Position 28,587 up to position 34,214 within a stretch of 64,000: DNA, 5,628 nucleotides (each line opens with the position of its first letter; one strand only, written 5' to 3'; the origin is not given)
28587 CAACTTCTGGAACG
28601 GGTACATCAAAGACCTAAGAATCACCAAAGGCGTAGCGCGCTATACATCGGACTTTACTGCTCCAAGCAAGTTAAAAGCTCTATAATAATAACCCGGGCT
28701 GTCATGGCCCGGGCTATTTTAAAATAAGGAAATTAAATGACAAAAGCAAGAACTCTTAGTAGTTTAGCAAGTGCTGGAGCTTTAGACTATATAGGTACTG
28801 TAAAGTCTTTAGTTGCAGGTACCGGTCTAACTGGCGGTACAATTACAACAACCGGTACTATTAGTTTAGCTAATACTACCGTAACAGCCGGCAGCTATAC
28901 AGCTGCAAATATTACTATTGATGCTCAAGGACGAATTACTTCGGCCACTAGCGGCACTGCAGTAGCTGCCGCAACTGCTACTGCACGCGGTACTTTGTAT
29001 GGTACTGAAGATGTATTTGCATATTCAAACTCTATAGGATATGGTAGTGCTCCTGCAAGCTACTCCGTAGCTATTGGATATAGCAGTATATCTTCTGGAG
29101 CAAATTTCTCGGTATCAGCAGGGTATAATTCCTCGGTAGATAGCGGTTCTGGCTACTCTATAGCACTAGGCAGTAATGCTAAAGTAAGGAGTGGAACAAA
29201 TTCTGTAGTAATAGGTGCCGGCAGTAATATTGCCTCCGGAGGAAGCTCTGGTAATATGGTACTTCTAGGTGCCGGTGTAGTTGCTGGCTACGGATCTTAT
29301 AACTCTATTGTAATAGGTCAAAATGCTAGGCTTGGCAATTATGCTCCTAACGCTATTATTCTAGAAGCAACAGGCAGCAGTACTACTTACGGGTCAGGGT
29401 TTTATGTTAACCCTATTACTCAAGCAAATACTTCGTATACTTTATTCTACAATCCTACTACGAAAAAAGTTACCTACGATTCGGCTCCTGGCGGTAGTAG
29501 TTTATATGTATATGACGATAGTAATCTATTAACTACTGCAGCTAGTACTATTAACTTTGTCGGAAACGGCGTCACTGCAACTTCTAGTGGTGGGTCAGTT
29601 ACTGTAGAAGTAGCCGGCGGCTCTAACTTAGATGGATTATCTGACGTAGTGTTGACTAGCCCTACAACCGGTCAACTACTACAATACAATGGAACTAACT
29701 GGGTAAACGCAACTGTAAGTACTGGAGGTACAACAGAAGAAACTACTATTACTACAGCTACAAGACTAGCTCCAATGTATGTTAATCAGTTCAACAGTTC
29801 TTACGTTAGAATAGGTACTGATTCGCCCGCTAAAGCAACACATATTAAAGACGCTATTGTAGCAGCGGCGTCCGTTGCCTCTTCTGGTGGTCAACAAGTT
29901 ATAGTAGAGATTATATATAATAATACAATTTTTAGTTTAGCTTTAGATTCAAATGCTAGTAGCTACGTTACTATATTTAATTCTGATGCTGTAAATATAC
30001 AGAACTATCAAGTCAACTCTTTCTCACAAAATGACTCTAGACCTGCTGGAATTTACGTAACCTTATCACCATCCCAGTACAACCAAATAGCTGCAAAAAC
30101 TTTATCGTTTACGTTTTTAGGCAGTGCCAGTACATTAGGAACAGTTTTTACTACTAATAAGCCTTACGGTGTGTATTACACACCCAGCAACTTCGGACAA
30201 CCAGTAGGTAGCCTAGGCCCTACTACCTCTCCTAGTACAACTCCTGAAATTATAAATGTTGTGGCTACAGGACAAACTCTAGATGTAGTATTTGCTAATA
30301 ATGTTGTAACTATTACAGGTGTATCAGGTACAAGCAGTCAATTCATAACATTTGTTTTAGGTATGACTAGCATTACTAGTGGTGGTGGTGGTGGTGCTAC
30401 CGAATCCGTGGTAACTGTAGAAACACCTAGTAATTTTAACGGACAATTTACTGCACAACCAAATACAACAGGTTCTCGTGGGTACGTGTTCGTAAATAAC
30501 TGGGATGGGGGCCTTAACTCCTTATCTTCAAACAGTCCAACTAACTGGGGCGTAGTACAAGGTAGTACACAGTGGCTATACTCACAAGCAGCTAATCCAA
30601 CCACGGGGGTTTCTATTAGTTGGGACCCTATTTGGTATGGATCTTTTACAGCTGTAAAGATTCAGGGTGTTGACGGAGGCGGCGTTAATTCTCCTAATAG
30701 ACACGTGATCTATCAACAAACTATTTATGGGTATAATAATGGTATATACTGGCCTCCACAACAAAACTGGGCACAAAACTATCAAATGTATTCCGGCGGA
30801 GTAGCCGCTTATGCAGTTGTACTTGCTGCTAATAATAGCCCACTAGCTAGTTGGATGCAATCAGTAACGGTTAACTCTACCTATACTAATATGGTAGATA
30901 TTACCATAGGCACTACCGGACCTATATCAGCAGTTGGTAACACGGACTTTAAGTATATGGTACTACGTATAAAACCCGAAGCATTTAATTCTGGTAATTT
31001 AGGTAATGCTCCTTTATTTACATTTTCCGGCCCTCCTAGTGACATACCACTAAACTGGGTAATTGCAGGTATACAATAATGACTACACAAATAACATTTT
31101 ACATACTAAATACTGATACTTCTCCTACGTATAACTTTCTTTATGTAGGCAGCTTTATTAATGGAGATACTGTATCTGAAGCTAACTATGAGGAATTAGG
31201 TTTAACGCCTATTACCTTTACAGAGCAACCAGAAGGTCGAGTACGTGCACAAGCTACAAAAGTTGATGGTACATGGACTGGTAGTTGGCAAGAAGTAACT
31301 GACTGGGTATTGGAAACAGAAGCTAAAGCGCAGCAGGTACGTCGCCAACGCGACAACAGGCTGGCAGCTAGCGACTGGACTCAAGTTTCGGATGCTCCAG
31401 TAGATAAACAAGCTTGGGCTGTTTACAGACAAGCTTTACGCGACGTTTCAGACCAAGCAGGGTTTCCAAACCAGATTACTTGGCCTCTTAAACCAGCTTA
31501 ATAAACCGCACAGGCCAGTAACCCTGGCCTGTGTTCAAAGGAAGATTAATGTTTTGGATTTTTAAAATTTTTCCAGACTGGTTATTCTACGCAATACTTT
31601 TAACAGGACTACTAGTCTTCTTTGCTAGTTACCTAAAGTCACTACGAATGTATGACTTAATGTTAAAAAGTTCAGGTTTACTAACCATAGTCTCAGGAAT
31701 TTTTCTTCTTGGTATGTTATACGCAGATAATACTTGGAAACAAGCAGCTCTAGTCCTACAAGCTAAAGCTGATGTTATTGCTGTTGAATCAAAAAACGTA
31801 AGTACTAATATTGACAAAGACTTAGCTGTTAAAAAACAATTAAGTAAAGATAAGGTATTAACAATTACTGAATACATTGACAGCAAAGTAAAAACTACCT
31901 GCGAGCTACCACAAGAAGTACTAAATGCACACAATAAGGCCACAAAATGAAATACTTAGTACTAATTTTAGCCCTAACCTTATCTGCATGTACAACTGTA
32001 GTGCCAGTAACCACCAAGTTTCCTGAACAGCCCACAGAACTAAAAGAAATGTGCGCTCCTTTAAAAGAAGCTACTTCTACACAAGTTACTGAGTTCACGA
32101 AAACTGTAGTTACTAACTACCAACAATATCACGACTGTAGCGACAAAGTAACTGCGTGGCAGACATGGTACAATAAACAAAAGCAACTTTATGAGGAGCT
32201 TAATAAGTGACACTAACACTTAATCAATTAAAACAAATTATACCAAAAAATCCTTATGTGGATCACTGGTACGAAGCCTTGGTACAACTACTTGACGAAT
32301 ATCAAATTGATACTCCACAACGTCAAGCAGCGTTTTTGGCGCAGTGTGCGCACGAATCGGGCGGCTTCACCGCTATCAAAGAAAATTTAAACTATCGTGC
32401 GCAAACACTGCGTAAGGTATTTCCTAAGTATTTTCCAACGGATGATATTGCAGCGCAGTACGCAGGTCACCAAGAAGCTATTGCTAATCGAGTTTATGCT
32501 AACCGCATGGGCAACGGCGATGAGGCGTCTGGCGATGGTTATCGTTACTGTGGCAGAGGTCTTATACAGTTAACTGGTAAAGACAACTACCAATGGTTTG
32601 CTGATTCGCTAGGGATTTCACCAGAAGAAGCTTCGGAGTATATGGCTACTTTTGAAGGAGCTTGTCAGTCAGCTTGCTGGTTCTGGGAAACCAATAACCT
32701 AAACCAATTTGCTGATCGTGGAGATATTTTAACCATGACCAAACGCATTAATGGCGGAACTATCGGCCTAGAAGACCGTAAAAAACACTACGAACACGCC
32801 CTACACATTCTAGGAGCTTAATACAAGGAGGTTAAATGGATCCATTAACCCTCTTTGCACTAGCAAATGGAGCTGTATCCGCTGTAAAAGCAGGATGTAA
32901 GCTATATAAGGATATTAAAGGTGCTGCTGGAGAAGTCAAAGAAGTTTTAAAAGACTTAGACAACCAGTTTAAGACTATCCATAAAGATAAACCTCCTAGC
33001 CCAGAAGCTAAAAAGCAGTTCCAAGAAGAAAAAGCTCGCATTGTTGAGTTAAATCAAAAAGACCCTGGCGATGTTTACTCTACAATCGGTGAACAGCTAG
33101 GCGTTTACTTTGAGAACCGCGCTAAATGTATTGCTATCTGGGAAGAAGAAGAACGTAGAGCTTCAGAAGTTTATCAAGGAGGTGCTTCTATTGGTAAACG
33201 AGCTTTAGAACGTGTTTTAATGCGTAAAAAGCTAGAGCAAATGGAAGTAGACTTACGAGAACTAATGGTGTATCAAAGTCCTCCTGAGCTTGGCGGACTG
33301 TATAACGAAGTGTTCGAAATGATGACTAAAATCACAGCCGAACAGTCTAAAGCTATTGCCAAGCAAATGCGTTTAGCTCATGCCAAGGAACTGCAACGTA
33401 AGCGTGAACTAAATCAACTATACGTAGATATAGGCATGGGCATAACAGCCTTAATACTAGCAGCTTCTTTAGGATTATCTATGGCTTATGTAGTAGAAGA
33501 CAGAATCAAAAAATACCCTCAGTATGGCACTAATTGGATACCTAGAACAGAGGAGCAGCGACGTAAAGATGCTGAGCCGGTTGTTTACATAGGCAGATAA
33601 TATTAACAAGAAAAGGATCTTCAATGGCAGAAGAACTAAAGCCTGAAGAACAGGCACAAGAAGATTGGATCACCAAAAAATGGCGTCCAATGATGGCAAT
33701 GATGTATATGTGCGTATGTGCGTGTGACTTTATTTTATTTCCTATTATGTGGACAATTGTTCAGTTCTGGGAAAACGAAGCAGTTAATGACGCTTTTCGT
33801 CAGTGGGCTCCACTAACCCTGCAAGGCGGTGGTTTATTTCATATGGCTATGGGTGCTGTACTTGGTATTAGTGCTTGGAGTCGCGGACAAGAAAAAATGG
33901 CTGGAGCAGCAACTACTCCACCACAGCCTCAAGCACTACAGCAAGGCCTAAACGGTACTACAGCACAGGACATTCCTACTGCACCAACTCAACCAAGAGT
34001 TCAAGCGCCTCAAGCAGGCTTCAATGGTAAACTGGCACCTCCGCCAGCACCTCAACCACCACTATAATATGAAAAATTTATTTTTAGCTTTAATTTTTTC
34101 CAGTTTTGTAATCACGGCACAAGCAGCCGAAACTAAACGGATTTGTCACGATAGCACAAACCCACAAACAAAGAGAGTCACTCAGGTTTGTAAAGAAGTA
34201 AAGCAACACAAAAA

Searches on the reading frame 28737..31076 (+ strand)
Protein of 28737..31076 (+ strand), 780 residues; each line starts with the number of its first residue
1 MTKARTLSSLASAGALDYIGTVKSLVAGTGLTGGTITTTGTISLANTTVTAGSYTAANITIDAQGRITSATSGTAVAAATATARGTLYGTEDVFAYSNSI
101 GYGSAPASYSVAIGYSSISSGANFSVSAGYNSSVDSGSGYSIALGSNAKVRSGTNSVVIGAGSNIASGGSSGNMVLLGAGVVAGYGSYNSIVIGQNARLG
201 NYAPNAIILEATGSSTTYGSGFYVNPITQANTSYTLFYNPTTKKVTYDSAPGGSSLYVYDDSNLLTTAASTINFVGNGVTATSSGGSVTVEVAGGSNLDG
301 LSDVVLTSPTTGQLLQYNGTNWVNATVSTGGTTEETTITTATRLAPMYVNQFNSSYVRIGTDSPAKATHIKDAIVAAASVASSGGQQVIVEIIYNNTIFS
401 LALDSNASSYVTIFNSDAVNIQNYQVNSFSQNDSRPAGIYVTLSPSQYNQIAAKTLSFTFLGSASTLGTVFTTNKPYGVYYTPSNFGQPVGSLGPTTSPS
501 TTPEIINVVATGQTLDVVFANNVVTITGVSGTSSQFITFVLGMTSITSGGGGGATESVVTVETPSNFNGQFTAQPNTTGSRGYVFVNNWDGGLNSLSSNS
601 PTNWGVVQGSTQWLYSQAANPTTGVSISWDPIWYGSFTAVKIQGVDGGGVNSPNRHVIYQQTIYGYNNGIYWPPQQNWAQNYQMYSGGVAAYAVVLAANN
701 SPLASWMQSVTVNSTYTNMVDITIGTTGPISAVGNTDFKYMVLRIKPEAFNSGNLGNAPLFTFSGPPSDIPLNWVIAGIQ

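Call 6: search_protein_families(library=phrogs, proteins=[window:28737-31076:+], max_evalue=0.001)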
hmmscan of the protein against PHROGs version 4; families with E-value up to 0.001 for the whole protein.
window:28737-31076:+ (780 aa): 0 families

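Call 10: search_protein_families(library=pfam, proteins=[window:28737-31076:+], max_evalue=0.01)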
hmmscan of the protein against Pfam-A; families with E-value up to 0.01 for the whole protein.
window:28737-31076:+ (780 aa): 1 family
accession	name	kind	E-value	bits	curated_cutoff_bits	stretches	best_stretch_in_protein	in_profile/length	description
PF05658.19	YadA_head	-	0.0016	19.2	25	0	140-163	5-27/27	YadA head domain repeat (2 copies)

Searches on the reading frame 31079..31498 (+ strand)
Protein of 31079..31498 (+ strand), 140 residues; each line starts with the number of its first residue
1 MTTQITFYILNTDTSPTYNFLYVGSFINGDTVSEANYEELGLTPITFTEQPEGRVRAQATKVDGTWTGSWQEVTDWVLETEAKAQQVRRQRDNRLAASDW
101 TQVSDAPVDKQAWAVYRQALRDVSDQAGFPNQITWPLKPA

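Call 9: search_protein_families(library=phrogs, proteins=[window:31079-31498:+], max_evalue=0.001)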
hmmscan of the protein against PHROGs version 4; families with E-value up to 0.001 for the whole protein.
window:31079-31498:+ (140 aa): 9 families
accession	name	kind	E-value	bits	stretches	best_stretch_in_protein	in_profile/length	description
phrog_4912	-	tail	3.2e-18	67.3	1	77-140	136-202/226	tail fiber assembly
phrog_8716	-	tail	1.1e-15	59.2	1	78-140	71-145/152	tail fiber protein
phrog_8746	-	tail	8.6e-14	52.9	1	69-140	65-139/139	tail fiber assembly protein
phrog_4628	-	tail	9.5e-14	52.8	1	39-139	23-124/126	tail fiber assembly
phrog_5714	-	unknown function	8.7e-07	30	1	81-133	42-94/95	-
phrog_4697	-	tail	6.1e-06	26.8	1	74-124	135-189/314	tail assembly chaperone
phrog_5572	-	unknown function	1.7e-05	26.3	1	111-140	96-125/130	-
phrog_188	-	tail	0.00012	22.9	1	48-140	85-182/207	tail fiber assembly protein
phrog_1795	-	tail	0.00031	20.9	1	71-140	90-160/358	tail fiber protein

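Call 10: search_protein_families(library=pfam, proteins=[window:31079-31498:+], max_evalue=0.01)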
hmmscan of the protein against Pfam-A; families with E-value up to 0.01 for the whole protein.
window:31079-31498:+ (140 aa): 1 family
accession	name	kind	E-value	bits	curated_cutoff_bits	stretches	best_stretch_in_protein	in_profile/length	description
PF16778.10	Phage_tail_APC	-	1.8e-23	82.6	26.6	1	84-140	1-60/60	Phage tail assembly chaperone protein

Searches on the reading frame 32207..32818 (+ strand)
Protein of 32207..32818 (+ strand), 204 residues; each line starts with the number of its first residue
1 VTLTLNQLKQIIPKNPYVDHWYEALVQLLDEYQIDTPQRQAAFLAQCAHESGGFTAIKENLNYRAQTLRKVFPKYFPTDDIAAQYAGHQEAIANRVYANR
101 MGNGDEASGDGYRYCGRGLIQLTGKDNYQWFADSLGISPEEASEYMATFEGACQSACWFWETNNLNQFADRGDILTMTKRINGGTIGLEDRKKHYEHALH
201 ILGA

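Call 10: search_protein_families(library=pfam, proteins=[window:32207-32818:+], max_evalue=0.01)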
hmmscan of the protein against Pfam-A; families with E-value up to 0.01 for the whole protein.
window:32207-32818:+ (204 aa): 1 family
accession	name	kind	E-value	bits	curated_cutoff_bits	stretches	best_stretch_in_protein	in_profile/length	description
PF00182.24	Glyco_hydro_19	-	8.1e-05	23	25.5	1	82-166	77-160/232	Chitinase class I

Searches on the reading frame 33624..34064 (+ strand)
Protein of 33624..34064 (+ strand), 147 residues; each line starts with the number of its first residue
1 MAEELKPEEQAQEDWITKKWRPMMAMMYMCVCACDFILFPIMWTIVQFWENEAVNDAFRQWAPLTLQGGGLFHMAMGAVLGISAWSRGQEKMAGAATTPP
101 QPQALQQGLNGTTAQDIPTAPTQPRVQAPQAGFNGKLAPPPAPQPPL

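Call 75: search_protein_families(library=pfam, proteins=[window:33624-34064:+], max_evalue=0.001)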
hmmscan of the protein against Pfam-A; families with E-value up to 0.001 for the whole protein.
window:33624-34064:+ (147 aa): 1 family
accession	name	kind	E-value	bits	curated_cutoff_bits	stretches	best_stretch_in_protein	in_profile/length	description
PF11351.13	GTA_holin_3TM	-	3.2e-05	24.8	24.8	1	8-82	58-117/123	Holin of 3TMs, for gene-transfer release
